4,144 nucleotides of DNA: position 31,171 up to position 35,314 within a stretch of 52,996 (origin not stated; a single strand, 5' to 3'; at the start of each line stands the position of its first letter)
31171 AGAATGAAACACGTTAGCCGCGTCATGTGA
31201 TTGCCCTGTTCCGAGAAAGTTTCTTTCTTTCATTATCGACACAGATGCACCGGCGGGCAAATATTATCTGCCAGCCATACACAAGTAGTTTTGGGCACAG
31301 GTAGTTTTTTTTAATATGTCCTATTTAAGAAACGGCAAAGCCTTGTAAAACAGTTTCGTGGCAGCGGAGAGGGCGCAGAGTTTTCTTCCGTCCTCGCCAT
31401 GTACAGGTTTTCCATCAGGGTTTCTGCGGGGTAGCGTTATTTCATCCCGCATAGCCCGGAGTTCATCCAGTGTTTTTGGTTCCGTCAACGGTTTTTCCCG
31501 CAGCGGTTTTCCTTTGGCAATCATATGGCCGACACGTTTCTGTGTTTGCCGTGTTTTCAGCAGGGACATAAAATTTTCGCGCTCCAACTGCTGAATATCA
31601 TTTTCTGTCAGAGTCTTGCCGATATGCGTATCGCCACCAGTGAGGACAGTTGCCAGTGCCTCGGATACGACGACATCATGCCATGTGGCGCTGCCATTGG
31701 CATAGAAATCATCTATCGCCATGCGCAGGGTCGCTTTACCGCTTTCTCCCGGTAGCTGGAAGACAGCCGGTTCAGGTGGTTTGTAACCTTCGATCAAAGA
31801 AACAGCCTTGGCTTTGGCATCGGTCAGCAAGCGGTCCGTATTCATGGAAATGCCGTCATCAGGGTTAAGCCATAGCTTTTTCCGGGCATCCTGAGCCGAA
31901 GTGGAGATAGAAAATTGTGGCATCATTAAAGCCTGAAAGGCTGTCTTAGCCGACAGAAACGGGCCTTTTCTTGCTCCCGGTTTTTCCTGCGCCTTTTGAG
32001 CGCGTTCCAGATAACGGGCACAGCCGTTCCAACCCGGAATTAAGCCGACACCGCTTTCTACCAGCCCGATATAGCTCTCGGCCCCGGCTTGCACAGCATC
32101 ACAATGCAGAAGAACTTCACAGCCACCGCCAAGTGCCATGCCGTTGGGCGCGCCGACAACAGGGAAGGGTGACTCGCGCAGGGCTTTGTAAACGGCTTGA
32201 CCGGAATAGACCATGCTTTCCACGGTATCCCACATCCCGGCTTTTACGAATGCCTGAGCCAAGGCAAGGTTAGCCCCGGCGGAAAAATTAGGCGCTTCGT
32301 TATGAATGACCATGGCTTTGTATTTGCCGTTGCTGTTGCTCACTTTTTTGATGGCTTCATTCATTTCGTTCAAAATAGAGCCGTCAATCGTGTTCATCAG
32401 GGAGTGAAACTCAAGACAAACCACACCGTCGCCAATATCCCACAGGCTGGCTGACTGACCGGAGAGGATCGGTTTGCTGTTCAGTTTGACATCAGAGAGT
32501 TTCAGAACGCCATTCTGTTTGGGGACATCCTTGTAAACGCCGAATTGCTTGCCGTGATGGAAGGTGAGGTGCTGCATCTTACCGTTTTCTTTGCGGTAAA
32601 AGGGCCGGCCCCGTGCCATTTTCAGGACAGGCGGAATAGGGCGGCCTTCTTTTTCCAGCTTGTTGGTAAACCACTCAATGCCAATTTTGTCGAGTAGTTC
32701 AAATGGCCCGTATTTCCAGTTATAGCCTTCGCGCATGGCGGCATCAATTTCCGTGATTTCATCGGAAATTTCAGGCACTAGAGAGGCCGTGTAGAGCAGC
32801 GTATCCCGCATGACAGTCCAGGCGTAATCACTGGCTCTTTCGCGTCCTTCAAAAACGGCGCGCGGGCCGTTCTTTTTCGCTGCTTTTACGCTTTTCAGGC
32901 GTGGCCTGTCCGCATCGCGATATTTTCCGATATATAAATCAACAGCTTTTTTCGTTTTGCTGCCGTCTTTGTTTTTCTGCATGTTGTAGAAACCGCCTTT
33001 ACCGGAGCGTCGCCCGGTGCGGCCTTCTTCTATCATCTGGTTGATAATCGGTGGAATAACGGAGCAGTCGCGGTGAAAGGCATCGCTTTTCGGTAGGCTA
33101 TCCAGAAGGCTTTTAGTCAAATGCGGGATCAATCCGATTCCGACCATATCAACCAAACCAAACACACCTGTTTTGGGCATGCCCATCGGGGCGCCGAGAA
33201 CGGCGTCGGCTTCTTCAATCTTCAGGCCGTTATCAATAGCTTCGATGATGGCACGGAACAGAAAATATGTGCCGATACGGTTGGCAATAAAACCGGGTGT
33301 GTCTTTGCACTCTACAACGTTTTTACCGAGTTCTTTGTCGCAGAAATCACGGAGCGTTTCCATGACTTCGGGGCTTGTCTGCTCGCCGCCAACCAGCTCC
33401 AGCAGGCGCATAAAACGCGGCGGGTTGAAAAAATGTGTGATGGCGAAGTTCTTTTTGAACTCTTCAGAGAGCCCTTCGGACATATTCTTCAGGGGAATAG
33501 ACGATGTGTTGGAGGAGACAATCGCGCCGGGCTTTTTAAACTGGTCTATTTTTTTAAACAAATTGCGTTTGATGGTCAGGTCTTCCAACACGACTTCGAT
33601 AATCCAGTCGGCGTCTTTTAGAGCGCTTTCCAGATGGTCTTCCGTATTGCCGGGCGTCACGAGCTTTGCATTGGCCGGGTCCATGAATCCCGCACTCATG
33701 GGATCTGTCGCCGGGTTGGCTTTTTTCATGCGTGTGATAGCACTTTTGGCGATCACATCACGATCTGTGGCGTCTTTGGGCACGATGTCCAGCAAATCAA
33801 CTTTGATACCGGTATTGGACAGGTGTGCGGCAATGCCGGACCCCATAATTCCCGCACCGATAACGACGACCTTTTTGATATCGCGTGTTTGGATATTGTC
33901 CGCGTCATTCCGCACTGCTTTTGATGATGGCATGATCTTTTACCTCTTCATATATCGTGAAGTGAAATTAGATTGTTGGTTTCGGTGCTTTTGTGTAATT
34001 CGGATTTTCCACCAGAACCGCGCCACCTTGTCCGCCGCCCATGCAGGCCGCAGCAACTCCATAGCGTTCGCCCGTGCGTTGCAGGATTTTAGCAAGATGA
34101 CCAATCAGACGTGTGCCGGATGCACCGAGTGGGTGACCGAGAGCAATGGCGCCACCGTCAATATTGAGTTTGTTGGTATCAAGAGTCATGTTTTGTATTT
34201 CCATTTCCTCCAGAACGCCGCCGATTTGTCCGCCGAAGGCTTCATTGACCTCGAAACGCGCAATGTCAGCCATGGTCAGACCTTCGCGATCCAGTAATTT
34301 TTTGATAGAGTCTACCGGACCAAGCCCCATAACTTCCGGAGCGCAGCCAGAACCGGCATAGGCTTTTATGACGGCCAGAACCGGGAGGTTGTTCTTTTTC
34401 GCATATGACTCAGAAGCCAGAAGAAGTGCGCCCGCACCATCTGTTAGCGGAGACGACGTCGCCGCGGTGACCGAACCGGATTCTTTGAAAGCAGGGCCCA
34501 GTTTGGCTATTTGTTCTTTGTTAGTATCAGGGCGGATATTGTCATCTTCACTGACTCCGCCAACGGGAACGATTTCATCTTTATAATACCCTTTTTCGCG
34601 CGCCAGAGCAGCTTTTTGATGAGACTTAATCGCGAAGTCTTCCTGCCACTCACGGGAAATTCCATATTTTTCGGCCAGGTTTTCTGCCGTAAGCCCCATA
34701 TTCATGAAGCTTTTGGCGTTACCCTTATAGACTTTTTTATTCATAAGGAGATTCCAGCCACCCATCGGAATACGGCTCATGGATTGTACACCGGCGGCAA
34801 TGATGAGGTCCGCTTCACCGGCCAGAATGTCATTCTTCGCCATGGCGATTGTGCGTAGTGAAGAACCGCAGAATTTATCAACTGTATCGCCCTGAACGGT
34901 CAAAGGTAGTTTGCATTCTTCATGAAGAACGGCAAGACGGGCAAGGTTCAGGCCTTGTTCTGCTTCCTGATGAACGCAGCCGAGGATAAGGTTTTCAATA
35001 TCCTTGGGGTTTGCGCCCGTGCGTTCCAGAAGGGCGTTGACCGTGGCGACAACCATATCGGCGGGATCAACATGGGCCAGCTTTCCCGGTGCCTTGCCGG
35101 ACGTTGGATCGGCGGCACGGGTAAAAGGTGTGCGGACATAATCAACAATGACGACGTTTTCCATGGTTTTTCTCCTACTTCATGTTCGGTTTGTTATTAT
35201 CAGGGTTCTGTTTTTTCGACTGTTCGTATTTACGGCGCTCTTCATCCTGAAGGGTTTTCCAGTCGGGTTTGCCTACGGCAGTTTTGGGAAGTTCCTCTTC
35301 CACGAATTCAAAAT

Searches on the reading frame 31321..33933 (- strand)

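Call 54: search_protein_families(library=pfam, proteins=[window:31321-33933:-], max_evalue=0.00001)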
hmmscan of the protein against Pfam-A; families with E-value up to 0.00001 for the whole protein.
window:31321-33933:- (870 aa): 4 families
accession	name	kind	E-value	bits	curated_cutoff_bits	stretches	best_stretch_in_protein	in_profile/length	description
PF02737.24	3HCDH_N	-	1.7e-45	155.6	22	1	21-212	1-180/180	3-hydroxyacyl-CoA dehydrogenase, NAD binding domain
PF00725.27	3HCDH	-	4.9e-20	72.3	22.1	1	214-314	1-94/97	3-hydroxyacyl-CoA dehydrogenase, C-terminal domain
PF00378.25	ECH_1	-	5.7e-17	62.3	27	1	503-642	5-141/251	Enoyl-CoA hydratase/isomerase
PF16113.10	ECH_2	-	9.8e-09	35.6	27.2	1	504-661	3-158/335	Enoyl-CoA hydratase/isomerase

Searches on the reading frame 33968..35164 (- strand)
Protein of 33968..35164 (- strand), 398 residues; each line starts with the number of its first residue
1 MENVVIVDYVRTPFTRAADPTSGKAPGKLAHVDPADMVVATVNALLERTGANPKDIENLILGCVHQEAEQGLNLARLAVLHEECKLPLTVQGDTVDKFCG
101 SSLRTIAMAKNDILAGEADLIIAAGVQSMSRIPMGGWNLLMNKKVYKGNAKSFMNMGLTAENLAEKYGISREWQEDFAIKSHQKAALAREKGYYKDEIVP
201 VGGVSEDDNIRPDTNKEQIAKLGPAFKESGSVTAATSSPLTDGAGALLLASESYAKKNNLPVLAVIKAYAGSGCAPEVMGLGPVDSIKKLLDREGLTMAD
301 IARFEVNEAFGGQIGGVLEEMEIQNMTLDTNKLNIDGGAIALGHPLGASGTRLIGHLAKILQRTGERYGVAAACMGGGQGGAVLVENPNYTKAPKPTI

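Call 54: search_protein_families(library=pfam, proteins=[window:33968-35164:-], max_evalue=0.00001)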
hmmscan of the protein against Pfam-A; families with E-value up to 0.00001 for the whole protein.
window:33968-35164:- (398 aa): 2 families
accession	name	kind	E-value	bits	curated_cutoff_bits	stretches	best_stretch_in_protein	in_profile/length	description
PF00108.29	Thiolase_N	-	2.5e-59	201.2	26.4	1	4-253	1-260/260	Thiolase, N-terminal domain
PF02803.24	Thiolase_C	-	5.4e-40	136.3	27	1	261-386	2-122/123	Thiolase, C-terminal domain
